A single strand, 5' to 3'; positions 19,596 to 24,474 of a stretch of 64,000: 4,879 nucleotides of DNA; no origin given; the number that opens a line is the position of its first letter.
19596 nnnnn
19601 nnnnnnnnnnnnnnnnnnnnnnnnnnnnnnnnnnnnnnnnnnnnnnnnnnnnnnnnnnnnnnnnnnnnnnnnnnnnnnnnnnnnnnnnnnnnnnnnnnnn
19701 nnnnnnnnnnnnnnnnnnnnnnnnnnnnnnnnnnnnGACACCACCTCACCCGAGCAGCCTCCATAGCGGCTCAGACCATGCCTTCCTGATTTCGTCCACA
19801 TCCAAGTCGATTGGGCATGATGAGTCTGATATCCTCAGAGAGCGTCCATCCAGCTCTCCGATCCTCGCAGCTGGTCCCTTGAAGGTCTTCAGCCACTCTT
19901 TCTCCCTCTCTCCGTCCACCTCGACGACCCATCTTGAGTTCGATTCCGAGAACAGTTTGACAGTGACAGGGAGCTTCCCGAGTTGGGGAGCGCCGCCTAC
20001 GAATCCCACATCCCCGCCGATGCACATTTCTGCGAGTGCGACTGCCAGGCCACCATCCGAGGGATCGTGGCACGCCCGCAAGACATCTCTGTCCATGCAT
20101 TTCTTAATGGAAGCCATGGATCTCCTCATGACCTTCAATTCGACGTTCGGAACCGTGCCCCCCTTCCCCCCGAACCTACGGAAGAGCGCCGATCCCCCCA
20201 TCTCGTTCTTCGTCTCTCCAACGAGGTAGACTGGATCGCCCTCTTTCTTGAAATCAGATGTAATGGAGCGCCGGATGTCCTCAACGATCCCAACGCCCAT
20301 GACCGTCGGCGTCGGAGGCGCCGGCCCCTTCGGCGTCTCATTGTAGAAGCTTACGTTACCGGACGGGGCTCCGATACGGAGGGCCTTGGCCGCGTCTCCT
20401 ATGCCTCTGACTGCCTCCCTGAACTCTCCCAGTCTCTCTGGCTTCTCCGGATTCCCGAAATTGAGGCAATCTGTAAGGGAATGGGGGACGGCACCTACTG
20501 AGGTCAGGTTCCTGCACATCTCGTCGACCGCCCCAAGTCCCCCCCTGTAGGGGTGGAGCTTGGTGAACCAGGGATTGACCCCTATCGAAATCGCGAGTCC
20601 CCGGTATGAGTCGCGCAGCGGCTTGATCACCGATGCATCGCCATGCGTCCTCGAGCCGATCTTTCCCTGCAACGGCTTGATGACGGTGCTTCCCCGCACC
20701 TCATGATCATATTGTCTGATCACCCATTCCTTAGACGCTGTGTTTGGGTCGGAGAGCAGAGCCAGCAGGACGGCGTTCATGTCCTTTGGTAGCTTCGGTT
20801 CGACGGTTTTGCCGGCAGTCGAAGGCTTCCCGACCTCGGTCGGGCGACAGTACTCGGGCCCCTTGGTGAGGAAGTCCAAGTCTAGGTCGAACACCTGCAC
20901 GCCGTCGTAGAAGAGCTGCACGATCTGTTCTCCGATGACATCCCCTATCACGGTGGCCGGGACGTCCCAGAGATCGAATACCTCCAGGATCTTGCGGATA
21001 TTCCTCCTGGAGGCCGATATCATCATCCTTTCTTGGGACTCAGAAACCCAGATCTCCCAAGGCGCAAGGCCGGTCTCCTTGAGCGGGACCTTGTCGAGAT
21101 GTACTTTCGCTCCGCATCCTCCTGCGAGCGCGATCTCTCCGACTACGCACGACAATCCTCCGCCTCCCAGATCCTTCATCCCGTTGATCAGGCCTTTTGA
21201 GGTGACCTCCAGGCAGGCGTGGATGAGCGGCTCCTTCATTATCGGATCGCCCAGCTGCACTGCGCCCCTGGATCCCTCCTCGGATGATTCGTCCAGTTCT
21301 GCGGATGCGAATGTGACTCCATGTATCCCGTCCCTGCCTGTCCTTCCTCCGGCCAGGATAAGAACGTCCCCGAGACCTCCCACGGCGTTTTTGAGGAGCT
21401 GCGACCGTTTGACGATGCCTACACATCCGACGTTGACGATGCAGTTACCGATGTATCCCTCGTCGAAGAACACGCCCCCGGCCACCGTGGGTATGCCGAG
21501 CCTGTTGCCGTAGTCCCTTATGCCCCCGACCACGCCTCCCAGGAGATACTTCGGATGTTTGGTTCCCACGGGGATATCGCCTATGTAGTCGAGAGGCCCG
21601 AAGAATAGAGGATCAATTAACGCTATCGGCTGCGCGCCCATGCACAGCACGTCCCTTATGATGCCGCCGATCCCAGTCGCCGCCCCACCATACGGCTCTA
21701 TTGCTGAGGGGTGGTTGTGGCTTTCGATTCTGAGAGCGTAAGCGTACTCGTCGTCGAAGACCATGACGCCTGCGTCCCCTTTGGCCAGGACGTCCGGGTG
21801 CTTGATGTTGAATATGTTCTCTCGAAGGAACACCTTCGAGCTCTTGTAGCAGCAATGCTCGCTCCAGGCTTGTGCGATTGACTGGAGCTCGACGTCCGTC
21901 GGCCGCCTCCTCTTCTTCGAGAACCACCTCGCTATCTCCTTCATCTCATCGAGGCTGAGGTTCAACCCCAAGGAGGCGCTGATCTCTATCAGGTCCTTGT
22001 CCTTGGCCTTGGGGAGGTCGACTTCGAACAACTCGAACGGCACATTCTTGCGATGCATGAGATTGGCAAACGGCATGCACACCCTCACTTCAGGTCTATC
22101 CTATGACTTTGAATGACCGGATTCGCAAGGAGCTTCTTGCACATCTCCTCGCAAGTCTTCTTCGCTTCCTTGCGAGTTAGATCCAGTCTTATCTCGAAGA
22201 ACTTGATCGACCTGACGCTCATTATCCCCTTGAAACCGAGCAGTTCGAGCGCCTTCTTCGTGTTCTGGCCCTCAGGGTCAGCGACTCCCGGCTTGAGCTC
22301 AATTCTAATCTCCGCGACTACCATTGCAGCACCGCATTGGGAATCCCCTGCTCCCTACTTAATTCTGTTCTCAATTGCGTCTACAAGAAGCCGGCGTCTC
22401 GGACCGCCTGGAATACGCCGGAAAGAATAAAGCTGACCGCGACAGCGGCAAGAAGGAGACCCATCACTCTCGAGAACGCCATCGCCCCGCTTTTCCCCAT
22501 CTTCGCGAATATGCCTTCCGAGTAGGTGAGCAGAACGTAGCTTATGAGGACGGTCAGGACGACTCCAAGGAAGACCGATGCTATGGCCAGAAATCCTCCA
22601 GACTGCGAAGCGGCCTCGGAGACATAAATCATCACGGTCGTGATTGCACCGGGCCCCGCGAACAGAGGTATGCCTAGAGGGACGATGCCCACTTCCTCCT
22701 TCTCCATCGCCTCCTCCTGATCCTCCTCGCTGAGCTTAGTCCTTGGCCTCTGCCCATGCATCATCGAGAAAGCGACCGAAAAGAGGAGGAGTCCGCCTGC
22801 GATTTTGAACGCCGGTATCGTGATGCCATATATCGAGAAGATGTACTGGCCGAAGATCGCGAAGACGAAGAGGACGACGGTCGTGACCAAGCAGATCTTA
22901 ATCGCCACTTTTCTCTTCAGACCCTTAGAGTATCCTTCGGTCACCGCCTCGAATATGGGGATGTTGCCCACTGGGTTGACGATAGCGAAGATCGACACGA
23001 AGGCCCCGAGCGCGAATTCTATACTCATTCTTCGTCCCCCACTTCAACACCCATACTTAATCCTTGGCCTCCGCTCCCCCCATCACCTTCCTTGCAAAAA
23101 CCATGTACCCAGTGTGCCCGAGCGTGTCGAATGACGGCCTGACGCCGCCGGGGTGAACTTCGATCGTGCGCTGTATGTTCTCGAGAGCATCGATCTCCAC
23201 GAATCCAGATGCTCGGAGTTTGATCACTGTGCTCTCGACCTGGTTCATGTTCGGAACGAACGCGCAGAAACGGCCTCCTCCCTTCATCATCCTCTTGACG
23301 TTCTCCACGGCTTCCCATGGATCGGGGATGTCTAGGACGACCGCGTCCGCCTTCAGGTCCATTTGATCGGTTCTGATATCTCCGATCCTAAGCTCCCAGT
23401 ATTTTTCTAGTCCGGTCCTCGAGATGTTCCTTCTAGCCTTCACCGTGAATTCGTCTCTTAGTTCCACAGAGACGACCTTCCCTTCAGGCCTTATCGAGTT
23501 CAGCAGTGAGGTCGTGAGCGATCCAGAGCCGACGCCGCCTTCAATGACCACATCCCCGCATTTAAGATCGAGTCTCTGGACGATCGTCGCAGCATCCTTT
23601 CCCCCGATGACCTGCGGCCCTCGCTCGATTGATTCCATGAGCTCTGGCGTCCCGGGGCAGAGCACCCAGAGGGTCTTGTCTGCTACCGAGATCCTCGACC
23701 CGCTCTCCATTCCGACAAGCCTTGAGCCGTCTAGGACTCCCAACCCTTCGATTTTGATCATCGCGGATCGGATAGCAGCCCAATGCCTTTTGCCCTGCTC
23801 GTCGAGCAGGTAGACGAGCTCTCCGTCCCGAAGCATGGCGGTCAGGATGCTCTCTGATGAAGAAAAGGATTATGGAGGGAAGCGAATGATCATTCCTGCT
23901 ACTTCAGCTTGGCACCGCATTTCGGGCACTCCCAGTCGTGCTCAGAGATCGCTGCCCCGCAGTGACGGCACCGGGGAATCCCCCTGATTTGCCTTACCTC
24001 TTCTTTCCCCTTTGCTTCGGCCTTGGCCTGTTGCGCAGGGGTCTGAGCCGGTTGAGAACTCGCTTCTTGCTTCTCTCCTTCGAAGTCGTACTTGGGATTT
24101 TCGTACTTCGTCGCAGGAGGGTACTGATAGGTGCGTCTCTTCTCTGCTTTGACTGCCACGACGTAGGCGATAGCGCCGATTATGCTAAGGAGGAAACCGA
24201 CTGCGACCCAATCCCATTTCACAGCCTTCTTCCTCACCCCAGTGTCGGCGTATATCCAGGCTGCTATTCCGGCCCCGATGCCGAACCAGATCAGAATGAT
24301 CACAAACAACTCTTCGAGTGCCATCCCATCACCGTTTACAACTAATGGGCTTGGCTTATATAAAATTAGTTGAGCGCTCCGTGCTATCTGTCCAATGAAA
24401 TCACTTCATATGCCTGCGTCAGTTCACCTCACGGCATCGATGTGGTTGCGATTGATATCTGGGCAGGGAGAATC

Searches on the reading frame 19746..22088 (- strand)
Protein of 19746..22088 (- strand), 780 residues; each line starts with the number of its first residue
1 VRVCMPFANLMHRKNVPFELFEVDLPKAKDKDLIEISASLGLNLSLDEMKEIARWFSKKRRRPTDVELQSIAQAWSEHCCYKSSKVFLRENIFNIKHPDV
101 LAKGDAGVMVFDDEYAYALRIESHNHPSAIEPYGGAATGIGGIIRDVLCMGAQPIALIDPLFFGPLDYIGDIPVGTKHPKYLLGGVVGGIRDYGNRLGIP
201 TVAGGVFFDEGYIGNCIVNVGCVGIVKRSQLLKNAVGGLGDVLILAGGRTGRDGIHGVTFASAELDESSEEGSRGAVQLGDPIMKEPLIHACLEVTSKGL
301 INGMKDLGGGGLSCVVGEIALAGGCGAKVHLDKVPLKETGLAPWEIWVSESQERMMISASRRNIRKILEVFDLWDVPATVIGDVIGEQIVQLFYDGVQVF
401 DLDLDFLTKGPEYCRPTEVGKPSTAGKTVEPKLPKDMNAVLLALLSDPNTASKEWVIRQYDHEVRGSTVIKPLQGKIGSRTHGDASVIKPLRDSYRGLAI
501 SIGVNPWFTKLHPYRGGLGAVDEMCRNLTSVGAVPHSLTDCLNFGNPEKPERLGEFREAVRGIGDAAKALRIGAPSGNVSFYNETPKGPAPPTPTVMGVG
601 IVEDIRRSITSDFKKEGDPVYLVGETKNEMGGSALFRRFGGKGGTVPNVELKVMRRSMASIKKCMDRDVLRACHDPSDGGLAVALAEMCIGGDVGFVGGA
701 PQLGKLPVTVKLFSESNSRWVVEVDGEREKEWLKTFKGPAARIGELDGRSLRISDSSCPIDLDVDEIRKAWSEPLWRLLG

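Call 48: search_protein_families(library=pfam, proteins=[window:19746-22088:-], max_evalue=0.00001)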
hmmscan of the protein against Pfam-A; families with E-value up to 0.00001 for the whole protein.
window:19746-22088:- (780 aa): 3 families
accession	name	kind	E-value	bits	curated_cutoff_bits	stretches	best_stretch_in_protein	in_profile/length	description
PF02769.27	AIRS_C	-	8e-51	172.7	23.1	2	240-394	3-155/156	AIR synthase related protein, C-terminal domain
PF00586.29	AIRS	-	9.8e-40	135.9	24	2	104-226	2-112/112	AIR synthase related protein, N-terminal domain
PF18072.6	FGAR-AT_linker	-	4.8e-17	62.7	26.6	1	34-82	2-50/50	Formylglycinamide ribonucleotide amidotransferase linker domain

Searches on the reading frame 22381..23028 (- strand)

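Call 48: search_protein_families(library=pfam, proteins=[window:22381-23028:-], max_evalue=0.00001)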
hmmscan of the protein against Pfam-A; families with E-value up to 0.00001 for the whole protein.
window:22381-23028:- (215 aa): 1 family
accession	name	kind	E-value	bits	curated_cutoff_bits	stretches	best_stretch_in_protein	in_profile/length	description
PF01914.23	MarC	-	1.8e-57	194.5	23.9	1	7-207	5-201/203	MarC family integral membrane protein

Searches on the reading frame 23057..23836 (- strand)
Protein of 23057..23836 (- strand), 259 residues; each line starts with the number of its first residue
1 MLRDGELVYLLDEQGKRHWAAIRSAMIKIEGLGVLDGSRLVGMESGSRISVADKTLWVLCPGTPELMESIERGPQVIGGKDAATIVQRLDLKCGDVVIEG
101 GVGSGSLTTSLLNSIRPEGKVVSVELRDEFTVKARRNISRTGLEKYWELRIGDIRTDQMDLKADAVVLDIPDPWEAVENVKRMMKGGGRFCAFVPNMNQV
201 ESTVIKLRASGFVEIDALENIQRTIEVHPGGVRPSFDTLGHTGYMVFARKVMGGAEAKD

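Call 48: search_protein_families(library=pfam, proteins=[window:23057-23836:-], max_evalue=0.00001)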
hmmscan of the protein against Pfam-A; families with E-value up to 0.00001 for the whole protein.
window:23057-23836:- (259 aa): 3 families
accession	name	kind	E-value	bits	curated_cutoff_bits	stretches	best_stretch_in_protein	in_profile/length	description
PF08704.16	GCD14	-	5.4e-40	138.1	26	1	58-227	5-179/247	tRNA methyltransferase complex GCD14 subunit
PF01135.25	PCMT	-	1.5e-08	35.1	20.3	1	82-153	62-132/210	Protein-L-isoaspartate(D-aspartate) O-methyltransferase (PCMT)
PF13847.12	Methyltransf_31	-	3e-07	30.7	27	1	94-196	4-113/145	Methyltransferase domain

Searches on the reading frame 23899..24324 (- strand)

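Call 48: search_protein_families(library=pfam, proteins=[window:23899-24324:-], max_evalue=0.00001)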
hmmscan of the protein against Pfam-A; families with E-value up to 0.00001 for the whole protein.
window:23899-24324:- (141 aa): 1 family
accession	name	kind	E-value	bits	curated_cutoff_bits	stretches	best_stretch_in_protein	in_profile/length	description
PF13240.11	Zn_Ribbon_1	-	9.8e-06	25.6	25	0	119-140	2-23/23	zinc-ribbon domain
